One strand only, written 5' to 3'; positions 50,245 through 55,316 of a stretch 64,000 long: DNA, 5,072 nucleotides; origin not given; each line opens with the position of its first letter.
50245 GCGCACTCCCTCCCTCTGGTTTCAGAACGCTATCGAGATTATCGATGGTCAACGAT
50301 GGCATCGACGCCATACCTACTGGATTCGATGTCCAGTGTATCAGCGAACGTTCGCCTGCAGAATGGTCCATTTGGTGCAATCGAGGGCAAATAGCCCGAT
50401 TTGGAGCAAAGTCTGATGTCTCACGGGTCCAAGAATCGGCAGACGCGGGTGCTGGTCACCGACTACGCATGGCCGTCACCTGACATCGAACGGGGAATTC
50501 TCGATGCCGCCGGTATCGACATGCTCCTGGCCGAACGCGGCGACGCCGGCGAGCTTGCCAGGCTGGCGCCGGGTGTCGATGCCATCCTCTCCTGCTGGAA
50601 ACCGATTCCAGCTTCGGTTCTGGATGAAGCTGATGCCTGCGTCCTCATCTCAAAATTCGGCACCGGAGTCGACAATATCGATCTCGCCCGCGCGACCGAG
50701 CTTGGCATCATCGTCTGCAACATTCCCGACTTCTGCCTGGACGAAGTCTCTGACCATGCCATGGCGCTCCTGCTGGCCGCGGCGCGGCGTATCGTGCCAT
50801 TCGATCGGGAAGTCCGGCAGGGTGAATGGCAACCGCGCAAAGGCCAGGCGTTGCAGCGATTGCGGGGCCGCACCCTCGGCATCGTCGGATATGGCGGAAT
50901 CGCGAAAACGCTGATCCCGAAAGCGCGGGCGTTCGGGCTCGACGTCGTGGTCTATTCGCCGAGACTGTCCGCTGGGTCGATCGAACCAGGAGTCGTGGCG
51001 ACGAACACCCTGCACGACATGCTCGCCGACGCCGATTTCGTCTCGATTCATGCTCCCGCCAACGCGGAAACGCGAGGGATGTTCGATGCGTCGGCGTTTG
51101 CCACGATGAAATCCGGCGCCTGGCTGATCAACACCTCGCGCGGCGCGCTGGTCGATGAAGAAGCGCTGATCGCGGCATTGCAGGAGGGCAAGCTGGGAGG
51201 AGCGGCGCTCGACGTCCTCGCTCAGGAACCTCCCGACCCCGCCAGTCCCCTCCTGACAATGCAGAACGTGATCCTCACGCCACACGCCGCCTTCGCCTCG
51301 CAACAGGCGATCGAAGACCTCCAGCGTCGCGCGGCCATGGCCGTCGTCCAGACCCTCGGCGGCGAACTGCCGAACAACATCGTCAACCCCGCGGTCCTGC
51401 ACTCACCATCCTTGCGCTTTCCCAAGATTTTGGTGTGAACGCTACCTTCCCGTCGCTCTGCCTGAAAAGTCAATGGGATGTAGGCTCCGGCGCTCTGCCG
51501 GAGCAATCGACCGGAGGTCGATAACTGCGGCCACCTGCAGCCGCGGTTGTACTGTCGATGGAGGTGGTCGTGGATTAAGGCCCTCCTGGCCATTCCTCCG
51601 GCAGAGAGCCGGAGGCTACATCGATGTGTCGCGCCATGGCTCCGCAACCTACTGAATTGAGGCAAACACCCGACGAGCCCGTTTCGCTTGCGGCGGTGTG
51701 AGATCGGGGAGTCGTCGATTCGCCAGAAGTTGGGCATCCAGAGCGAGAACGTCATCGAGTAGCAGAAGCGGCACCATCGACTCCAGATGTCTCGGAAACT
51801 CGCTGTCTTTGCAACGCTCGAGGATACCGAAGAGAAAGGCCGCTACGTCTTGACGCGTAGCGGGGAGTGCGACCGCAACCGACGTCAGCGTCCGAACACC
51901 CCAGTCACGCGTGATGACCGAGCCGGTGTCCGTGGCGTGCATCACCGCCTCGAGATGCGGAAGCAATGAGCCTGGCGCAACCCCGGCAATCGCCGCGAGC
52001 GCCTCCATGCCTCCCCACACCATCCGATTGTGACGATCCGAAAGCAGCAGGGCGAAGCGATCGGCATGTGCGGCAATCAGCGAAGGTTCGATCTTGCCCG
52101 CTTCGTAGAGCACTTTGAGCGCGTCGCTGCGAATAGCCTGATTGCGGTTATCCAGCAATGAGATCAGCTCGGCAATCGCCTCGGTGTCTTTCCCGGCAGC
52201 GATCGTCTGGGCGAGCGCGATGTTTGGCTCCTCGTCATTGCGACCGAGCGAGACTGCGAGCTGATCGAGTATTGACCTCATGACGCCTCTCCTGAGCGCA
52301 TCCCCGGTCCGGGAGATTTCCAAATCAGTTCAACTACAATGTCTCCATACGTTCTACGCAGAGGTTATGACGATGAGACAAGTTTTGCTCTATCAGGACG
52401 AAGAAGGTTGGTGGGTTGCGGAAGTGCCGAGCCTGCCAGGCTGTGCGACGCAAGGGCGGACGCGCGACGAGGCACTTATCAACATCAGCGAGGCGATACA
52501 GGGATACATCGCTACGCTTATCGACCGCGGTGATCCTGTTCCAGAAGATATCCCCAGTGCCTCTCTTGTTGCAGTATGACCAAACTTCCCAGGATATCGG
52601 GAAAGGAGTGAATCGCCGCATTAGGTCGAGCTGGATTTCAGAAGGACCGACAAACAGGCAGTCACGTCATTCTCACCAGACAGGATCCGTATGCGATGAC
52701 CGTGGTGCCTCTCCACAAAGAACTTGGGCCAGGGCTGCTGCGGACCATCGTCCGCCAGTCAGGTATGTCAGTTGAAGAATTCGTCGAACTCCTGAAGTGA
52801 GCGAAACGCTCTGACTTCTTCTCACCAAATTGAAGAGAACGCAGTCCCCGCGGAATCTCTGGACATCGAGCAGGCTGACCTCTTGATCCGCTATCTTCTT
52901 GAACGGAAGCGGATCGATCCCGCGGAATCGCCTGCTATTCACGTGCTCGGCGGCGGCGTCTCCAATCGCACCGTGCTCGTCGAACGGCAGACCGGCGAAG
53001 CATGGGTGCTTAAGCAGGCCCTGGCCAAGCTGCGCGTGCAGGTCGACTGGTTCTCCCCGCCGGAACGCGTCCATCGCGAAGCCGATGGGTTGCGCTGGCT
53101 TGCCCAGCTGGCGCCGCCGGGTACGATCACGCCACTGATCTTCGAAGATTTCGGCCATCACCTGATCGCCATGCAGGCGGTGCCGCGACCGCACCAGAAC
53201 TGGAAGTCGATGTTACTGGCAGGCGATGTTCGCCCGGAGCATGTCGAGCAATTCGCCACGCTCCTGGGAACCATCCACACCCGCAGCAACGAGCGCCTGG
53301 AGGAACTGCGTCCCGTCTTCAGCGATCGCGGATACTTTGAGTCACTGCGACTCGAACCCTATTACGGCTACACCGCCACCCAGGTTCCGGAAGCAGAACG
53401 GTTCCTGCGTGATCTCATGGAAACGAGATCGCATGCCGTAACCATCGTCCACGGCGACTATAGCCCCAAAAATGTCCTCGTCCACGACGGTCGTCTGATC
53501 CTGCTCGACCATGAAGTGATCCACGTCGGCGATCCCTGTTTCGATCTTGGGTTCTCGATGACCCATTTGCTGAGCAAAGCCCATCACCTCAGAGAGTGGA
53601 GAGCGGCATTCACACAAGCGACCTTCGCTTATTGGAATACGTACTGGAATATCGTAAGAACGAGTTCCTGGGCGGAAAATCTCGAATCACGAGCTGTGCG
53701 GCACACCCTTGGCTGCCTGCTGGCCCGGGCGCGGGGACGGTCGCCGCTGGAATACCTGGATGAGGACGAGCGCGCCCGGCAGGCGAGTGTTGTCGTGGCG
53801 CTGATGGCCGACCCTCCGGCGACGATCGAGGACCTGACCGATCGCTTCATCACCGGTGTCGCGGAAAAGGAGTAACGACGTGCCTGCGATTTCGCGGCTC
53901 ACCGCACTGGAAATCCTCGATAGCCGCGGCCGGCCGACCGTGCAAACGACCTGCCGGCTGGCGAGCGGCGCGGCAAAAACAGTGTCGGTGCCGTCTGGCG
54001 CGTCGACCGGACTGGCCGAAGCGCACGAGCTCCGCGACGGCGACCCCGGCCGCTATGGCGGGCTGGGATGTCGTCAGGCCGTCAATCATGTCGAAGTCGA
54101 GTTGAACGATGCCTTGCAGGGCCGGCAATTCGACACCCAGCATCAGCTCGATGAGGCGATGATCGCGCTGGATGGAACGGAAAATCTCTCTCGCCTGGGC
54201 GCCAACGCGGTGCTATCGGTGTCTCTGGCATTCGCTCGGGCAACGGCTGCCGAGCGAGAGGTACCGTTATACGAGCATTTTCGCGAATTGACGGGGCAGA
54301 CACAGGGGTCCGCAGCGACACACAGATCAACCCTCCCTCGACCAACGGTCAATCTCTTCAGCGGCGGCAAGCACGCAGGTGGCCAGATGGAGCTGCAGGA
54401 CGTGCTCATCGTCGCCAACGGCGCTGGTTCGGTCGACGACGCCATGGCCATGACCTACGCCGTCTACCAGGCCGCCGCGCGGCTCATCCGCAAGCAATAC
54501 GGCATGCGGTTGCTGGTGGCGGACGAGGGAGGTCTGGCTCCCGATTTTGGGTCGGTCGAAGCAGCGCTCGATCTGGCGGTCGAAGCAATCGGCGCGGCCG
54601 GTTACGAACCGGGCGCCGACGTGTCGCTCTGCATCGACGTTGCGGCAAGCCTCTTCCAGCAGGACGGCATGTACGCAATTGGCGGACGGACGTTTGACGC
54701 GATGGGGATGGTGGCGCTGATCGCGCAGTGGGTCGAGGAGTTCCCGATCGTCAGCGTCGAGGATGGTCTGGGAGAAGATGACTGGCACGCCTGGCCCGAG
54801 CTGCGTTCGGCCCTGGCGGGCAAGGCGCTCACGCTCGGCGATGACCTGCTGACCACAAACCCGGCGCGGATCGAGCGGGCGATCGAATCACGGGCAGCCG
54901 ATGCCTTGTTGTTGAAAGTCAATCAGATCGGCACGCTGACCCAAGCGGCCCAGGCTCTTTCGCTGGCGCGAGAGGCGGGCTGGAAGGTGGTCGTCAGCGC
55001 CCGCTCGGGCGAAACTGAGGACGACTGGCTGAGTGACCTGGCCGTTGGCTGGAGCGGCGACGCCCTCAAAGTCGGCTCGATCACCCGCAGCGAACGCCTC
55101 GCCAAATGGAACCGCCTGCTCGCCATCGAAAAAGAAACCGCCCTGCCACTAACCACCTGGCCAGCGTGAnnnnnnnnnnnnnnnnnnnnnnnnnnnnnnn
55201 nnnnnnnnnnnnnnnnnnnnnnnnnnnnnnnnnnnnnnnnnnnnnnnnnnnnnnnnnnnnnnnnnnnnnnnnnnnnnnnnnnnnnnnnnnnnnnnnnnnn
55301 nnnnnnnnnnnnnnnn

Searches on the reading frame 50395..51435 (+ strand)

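Call 36: search_protein_families(library=pfam, proteins=[window:50395-51435:+], max_evalue=0.00001)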
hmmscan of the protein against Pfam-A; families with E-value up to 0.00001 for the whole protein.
window:50395-51435:+ (347 aa): 2 families
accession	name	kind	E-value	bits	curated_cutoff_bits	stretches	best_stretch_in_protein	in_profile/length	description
PF02826.25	2-Hacid_dh_C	-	1.8e-60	203.8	25.1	1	123-299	1-178/178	D-isomer specific 2-hydroxyacid dehydrogenase, NAD binding domain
PF00389.36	2-Hacid_dh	-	2.8e-19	69.6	24.6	1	34-331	13-134/134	D-isomer specific 2-hydroxyacid dehydrogenase, catalytic domain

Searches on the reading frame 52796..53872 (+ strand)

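Call 36: search_protein_families(library=pfam, proteins=[window:52796-53872:+], max_evalue=0.00001)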
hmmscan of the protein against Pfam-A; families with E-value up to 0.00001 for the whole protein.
window:52796-53872:+ (359 aa): 2 families
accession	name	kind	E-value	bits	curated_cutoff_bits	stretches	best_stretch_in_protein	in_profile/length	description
PF01636.29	APH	-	4e-18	66.5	23.2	1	49-277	3-230/239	Phosphotransferase enzyme family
PF19974.5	TCAD9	-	6.8e-06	25.9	40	0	143-246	232-328/429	Ternary complex associated domain 9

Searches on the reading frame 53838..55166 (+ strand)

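Call 37: search_protein_families(library=pfam, proteins=[window:53838-55166:+], max_evalue=0.00001)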
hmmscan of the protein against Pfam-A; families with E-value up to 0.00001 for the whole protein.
window:53838-55166:+ (443 aa): 3 families
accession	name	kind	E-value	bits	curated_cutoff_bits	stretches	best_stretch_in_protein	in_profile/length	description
PF00113.28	Enolase_C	-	4.4e-80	269.6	21.5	1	165-434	3-281/296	Enolase, C-terminal TIM barrel domain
PF03952.21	Enolase_N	-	4.7e-45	153.4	35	1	18-147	1-130/131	Enolase, N-terminal domain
PF13378.12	MR_MLE_C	-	3.9e-06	27.2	29.4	1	247-387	30-153/219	Enolase C-terminal domain-like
